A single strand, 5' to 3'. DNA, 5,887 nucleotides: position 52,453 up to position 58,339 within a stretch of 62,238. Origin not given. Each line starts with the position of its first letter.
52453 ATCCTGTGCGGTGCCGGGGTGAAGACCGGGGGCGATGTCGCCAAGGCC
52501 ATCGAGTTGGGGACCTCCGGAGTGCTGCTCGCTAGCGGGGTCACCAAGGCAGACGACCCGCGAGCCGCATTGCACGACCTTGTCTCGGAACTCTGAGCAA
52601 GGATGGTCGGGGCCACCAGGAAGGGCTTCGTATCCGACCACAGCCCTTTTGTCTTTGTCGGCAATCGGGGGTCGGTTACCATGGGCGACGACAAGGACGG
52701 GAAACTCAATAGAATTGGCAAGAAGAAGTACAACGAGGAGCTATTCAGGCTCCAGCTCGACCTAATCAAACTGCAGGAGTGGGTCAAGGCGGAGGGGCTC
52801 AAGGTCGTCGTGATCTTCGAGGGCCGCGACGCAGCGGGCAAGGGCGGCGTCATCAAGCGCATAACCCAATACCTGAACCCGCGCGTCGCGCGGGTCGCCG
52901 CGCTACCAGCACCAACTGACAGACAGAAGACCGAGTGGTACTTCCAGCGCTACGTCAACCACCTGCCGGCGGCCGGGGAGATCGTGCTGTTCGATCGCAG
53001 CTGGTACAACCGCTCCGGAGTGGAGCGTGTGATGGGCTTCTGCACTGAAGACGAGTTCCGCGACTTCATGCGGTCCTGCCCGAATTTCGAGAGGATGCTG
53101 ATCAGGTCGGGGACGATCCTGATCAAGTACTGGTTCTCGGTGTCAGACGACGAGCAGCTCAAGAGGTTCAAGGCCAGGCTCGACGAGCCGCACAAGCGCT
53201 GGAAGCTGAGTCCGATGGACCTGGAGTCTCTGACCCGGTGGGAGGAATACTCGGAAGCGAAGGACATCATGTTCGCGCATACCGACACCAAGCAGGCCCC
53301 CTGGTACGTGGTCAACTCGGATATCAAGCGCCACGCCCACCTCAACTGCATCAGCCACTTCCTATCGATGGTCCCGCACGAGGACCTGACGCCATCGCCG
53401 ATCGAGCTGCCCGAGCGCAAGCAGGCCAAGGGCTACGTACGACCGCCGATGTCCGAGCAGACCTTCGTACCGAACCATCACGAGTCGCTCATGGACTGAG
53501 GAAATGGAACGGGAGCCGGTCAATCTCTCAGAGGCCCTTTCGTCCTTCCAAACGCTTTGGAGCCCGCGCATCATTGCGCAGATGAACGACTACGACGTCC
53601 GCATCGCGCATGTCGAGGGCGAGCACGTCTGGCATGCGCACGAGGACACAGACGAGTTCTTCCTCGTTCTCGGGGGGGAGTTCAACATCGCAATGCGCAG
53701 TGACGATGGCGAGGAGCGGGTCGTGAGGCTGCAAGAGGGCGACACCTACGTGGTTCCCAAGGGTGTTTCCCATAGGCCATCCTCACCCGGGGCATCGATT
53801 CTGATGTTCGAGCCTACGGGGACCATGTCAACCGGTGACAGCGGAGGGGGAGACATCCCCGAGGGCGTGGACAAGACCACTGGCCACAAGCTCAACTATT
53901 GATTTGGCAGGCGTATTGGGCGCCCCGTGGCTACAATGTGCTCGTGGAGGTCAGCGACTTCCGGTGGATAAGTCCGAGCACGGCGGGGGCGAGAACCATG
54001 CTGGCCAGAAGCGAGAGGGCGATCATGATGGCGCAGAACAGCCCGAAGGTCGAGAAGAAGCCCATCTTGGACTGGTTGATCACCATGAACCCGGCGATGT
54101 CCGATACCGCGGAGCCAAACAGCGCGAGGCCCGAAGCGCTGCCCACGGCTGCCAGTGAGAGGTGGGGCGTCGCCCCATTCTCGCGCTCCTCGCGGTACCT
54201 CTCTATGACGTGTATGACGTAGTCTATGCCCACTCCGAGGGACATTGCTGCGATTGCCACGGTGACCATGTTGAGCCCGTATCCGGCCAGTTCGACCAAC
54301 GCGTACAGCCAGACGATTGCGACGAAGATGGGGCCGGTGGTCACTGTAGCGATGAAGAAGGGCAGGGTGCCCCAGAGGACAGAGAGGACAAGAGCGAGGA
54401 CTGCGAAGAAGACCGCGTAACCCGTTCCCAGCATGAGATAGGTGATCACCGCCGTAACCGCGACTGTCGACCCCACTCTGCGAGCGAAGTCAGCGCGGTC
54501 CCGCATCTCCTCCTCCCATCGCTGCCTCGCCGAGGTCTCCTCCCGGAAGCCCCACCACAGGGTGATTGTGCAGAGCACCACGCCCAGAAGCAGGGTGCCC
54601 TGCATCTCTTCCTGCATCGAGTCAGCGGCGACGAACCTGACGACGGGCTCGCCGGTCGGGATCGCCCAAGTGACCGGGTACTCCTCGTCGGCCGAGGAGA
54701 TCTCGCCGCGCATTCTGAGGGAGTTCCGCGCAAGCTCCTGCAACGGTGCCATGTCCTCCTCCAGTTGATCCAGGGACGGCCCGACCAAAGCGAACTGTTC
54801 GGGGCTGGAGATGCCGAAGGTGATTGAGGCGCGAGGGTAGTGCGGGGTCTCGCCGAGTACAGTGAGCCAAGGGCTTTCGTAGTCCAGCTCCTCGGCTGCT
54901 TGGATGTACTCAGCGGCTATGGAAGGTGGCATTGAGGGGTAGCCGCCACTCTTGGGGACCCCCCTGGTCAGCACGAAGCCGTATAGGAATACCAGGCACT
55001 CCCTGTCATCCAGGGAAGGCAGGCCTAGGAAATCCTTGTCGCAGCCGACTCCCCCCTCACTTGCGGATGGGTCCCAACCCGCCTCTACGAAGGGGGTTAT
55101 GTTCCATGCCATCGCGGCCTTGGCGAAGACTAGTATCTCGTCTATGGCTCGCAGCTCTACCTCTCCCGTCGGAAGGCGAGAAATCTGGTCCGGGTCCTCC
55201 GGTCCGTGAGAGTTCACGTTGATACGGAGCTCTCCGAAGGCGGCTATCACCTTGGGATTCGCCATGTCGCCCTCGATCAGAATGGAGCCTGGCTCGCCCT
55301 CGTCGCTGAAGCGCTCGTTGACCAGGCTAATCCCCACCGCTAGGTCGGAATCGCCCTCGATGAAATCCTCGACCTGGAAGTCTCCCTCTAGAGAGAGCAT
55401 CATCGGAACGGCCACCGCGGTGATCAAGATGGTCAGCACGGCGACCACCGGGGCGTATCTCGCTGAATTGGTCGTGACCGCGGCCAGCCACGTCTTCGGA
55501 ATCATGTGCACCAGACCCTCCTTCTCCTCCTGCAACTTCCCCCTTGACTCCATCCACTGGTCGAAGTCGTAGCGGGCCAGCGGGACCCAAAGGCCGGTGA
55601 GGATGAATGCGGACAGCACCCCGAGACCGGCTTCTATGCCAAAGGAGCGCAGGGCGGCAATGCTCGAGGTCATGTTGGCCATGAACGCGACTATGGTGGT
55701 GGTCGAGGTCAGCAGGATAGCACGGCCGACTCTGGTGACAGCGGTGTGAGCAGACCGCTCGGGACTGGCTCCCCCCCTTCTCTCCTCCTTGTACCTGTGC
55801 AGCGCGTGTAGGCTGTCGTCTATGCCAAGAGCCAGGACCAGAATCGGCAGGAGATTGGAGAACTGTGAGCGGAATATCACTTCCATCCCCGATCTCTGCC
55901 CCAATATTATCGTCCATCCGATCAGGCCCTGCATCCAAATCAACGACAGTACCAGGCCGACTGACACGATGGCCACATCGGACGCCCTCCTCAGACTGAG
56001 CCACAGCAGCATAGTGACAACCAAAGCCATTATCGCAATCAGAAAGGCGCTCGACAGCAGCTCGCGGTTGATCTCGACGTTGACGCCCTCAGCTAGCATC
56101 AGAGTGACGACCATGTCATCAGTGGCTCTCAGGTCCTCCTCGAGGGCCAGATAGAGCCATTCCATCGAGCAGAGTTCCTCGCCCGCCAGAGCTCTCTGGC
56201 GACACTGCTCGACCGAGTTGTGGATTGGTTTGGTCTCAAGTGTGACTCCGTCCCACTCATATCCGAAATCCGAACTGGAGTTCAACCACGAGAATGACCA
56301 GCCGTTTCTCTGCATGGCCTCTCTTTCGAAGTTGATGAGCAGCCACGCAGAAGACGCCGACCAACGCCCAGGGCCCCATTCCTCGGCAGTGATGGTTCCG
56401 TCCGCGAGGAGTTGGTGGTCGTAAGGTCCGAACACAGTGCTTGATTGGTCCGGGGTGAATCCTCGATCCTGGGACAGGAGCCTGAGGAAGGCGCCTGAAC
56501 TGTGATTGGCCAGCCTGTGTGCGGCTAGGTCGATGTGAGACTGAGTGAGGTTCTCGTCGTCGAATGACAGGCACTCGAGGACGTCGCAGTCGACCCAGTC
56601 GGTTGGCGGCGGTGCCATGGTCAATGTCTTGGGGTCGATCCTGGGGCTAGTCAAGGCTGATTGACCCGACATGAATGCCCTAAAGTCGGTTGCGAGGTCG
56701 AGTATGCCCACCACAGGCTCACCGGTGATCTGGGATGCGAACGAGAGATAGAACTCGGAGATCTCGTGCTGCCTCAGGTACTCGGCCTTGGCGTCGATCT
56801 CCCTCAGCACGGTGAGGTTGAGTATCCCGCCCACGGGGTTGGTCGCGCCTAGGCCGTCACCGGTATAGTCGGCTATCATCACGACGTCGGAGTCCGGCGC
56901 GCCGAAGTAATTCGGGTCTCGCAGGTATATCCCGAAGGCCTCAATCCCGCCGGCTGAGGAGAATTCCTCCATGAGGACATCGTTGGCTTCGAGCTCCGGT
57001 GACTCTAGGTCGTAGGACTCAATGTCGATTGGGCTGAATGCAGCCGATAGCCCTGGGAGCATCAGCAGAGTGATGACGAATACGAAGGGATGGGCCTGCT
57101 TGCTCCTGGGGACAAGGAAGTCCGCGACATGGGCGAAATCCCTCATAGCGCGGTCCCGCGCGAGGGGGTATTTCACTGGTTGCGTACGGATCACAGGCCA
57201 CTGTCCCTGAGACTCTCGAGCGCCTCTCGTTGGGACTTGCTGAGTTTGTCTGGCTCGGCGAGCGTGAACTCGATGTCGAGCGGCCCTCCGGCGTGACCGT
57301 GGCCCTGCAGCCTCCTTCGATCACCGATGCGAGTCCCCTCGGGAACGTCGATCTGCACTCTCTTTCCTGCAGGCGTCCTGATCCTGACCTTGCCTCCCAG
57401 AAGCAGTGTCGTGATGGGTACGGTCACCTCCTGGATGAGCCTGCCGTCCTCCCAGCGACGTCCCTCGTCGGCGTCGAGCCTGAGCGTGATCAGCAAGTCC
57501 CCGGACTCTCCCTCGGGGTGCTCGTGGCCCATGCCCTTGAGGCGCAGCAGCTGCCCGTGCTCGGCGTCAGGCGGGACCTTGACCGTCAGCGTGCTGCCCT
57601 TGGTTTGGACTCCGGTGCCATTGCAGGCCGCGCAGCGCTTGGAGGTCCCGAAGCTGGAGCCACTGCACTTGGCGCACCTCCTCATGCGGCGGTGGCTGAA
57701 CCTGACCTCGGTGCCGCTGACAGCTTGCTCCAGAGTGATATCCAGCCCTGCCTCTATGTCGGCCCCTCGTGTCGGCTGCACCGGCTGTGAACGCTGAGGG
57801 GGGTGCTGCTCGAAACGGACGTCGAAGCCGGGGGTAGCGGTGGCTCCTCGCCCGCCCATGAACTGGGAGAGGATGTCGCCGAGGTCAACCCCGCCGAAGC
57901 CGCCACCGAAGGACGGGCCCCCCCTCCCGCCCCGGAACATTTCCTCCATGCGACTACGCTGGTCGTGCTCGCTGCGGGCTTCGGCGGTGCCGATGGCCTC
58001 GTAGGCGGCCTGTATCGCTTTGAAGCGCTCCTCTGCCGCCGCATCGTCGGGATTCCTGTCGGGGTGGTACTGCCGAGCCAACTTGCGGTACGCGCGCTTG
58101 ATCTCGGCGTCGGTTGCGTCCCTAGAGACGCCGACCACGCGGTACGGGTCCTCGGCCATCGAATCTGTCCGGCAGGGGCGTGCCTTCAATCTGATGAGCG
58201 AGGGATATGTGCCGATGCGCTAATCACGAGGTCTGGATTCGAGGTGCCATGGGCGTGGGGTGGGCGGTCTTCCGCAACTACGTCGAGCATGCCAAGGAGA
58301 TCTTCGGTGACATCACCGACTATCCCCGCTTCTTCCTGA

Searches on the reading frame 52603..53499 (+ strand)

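Call 66: search_protein_families(library=pfam, proteins=[window:52603-53499:+], max_evalue=0.00001)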
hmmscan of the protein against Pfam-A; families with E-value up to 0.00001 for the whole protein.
window:52603-53499:+ (298 aa): 1 family
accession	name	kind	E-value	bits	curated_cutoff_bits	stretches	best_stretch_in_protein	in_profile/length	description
PF03976.20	PPK2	-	4.6e-106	354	22.3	1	39-261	3-225/229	Polyphosphate kinase 2 (PPK2)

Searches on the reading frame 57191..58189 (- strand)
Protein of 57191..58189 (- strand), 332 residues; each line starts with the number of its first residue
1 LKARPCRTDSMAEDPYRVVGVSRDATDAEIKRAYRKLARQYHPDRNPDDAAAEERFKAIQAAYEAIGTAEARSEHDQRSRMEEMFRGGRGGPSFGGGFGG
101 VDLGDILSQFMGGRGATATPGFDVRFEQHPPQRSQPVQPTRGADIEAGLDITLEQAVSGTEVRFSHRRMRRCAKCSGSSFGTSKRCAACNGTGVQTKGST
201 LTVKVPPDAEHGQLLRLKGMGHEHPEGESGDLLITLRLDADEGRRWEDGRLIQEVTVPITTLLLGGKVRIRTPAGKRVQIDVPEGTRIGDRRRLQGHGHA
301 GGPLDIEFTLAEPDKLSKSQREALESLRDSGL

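Call 66: search_protein_families(library=pfam, proteins=[window:57191-58189:-], max_evalue=0.00001)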
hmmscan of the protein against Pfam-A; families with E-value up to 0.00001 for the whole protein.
window:57191-58189:- (332 aa): 2 families
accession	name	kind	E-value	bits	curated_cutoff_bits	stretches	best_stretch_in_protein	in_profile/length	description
PF01556.23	DnaJ_C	-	9.8e-25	87.8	26.6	1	145-299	1-132/152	DnaJ C terminal domain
PF00226.36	DnaJ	-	1.3e-22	80.1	27.8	1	14-76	1-63/63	DnaJ domain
